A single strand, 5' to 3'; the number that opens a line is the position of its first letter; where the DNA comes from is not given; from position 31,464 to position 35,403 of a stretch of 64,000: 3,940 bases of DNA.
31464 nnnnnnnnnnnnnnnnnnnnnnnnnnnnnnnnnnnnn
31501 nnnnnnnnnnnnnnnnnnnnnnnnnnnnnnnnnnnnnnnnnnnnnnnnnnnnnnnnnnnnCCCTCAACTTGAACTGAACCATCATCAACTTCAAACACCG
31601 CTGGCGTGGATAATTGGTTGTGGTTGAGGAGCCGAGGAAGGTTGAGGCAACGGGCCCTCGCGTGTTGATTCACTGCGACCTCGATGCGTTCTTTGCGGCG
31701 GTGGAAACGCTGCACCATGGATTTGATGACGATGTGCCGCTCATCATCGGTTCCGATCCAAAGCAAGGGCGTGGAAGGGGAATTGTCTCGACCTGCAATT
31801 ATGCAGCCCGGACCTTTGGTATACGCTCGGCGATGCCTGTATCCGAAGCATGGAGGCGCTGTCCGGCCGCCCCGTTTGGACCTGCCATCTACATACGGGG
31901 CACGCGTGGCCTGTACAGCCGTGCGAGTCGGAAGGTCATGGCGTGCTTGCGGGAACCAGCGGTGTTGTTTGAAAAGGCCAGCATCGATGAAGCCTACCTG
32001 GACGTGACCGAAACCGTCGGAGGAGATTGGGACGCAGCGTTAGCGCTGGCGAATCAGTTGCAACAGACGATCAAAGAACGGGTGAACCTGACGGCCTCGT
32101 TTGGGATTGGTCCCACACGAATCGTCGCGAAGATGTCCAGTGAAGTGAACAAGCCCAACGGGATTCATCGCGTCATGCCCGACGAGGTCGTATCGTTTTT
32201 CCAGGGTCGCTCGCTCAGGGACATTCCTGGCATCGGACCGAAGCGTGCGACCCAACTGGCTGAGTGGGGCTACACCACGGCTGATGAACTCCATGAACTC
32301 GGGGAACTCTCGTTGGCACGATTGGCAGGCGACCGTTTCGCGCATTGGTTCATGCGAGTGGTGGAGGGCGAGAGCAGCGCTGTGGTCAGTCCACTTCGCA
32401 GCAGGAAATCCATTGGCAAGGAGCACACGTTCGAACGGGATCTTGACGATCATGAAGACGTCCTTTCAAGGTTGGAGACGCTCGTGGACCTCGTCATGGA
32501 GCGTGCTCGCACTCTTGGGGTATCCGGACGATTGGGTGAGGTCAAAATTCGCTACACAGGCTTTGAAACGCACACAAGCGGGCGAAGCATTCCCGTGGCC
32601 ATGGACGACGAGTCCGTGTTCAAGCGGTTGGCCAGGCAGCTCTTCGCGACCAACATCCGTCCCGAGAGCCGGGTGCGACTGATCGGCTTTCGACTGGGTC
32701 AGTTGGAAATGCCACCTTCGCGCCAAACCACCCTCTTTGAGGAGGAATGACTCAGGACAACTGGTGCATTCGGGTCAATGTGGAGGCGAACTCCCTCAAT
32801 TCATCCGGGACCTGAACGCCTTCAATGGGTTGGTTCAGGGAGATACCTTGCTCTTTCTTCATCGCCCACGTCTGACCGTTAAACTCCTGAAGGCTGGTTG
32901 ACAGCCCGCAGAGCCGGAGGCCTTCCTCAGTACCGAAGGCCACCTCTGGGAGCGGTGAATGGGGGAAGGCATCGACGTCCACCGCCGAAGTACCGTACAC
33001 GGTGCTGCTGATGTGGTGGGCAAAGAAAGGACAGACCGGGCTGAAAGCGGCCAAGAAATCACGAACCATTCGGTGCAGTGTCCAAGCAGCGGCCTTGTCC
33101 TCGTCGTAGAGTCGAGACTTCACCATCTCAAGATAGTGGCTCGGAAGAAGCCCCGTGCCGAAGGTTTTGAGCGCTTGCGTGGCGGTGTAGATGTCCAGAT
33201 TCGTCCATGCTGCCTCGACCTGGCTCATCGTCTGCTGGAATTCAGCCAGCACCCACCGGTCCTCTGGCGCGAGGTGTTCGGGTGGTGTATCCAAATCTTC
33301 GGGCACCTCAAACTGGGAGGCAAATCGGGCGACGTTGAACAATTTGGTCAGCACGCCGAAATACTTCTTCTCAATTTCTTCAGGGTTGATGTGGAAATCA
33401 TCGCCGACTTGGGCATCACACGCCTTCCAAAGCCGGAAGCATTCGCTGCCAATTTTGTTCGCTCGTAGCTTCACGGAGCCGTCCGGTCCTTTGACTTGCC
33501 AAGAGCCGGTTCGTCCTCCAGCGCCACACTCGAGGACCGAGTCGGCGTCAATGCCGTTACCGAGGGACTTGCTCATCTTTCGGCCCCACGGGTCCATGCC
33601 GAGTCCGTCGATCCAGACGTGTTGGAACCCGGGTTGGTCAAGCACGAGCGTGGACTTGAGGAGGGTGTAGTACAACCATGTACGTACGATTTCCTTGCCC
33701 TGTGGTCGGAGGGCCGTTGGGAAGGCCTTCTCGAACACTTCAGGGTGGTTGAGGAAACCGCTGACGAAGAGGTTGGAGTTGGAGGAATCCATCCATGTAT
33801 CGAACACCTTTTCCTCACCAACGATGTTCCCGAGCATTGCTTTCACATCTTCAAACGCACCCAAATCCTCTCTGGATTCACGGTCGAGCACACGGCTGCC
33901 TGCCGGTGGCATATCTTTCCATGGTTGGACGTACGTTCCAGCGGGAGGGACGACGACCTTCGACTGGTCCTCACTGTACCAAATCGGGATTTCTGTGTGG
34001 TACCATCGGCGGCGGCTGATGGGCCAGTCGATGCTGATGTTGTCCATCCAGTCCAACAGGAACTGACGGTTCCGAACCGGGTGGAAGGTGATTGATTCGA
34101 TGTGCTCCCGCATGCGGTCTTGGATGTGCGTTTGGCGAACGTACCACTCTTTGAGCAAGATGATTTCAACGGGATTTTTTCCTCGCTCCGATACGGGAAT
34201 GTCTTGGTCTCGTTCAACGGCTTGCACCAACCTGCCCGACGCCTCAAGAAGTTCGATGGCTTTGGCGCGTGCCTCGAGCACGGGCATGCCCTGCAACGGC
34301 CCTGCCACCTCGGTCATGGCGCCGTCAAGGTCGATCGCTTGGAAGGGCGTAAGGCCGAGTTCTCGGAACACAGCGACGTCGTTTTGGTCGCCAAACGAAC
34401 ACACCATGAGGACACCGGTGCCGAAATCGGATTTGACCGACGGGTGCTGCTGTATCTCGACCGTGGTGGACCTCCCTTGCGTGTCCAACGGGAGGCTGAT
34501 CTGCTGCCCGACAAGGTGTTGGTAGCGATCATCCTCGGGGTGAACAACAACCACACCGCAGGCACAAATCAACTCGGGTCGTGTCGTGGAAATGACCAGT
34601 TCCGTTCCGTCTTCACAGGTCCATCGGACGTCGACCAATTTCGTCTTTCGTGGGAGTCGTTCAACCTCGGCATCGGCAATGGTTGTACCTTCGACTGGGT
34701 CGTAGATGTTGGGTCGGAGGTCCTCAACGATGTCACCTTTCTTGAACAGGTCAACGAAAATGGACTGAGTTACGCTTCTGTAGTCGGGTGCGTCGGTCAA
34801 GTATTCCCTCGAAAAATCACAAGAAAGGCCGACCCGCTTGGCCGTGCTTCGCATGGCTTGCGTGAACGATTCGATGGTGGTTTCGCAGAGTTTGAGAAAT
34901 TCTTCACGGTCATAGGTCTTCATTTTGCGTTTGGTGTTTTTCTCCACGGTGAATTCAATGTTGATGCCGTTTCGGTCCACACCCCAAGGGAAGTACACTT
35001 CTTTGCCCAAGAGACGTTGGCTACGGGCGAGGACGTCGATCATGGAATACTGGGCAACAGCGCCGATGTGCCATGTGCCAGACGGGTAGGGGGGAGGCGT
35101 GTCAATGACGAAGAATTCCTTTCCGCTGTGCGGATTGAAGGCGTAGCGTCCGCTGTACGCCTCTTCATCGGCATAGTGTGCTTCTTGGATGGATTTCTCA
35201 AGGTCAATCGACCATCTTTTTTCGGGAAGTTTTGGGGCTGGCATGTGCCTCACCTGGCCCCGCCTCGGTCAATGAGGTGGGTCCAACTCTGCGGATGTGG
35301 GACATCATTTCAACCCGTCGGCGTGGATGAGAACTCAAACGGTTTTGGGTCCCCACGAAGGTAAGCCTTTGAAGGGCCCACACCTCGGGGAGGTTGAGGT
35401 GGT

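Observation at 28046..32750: Candidate archaeal damage-tolerance (mutasome-like) module: small helical ORF, exo-less PolB, RecA-fold ATPase and DinB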

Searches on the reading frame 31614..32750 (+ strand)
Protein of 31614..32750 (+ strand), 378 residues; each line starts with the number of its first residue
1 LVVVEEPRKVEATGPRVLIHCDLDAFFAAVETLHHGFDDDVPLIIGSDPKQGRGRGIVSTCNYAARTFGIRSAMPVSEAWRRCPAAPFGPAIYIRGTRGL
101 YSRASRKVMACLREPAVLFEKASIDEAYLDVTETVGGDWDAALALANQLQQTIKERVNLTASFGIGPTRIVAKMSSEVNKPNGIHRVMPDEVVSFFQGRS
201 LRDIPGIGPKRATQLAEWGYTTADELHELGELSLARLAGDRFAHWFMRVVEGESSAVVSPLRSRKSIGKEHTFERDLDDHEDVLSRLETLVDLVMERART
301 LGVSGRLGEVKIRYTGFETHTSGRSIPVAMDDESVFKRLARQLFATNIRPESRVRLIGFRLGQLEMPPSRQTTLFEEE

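Call 3: search_protein_families(library=pfam, proteins=[window:31614-32750:+], max_evalue=0.1)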
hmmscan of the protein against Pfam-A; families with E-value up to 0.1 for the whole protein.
window:31614-32750:+ (378 aa): 9 families
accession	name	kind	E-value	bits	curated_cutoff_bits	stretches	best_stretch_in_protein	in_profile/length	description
PF00817.25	IMS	-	2e-36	125.6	23.2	1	21-177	1-148/148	impB/mucB/samB family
PF11799.13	IMS_C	-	3.8e-21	76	20.7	1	264-374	1-109/109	impB/mucB/samB family C-terminal domain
PF14520.12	HHH_5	-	2.6e-06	28.2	27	1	200-239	3-42/57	Helix-hairpin-helix domain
PF11798.14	IMS_HHH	-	0.00066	20.2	24.4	1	190-219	2-31/32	IMS family HHH motif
PF02961.22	SAM_BAF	-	0.00095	20.1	25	1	200-251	19-68/88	Barrier to autointegration factor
PF10391.15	DNA_pol_lambd_f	-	0.0021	18.3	29.8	1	202-234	4-36/51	Fingers domain of DNA polymerase lambda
PF11731.14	Cdd1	-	0.004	17.8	25.5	1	200-233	7-40/86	Pathogenicity locus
PF04994.19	TfoX_C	-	0.057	14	23.1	0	199-231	3-35/81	TfoX C-terminal domain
PF00633.29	HHH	-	0.073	13.4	24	0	201-216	13-28/30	Helix-hairpin-helix motif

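Call 4: search_protein_families(library=ncbifam, proteins=[window:31614-32750:+], max_evalue=0.1)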
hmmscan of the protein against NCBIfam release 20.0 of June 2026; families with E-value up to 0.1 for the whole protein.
window:31614-32750:+ (378 aa): 11 families
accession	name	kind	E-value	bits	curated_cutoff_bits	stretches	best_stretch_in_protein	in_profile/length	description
NF002677.0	PRK02406.1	equivalog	1.4e-78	264.5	256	1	16-367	6-346/357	DNA polymerase IV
NF002882.0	PRK03348.1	equivalog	1.6e-73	248.1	389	1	16-377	5-355/461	DNA polymerase IV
NF002751.0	PRK02794.1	equivalog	3.9e-62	210.5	371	1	18-366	40-376/425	DNA polymerase IV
NF002883.0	PRK03352.1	equivalog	2.1e-61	208.1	330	1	15-362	4-340/347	DNA polymerase IV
NF010731.0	PRK14133.1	equivalog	2.9e-58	197.8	362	1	16-376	3-348/352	DNA polymerase IV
NF002492.0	PRK01810.1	equivalog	8.7e-56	189.4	399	1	14-364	8-349/412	DNA polymerase IV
NF003015.0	PRK03858.1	subfamily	1.8e-53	182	367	1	18-374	9-353/399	DNA polymerase IV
NF002848.0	PRK03103.1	subfamily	5.2e-45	153.6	381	1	16-377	4-363/410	DNA polymerase IV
NF002292.0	PRK01216.1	equivalog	3.4e-43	148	339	1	17-364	2-339/351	DNA polymerase IV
NF002955.0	PRK03609.1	subfamily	1.9e-12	46.8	431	1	19-224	3-204/422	translesion error-prone DNA polymerase V subunit UmuC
NF002654.0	PRK02362.1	equivalog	0.058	11.7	887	1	201-259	654-712/739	ATP-dependent DNA helicase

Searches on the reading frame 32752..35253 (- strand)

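Call 80: search_protein_families(library=pfam, proteins=[window:32752-35253:-], max_evalue=0.00001)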
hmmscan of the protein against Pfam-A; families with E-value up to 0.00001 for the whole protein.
window:32752-35253:- (833 aa): 3 families
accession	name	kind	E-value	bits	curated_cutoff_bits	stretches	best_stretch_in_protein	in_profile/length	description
PF00133.28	tRNA-synt_1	-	2.8e-72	244.2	22.7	1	42-621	19-412/414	tRNA synthetases class I (I, L, M and V)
PF08264.19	Anticodon_1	-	1.1e-17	64.7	25.1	1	665-811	1-145/148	Anticodon-binding domain of tRNA ligase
PF09334.17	tRNA-synt_1g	-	7.1e-17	61.7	20.1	1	49-198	2-136/391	tRNA synthetases class I (M)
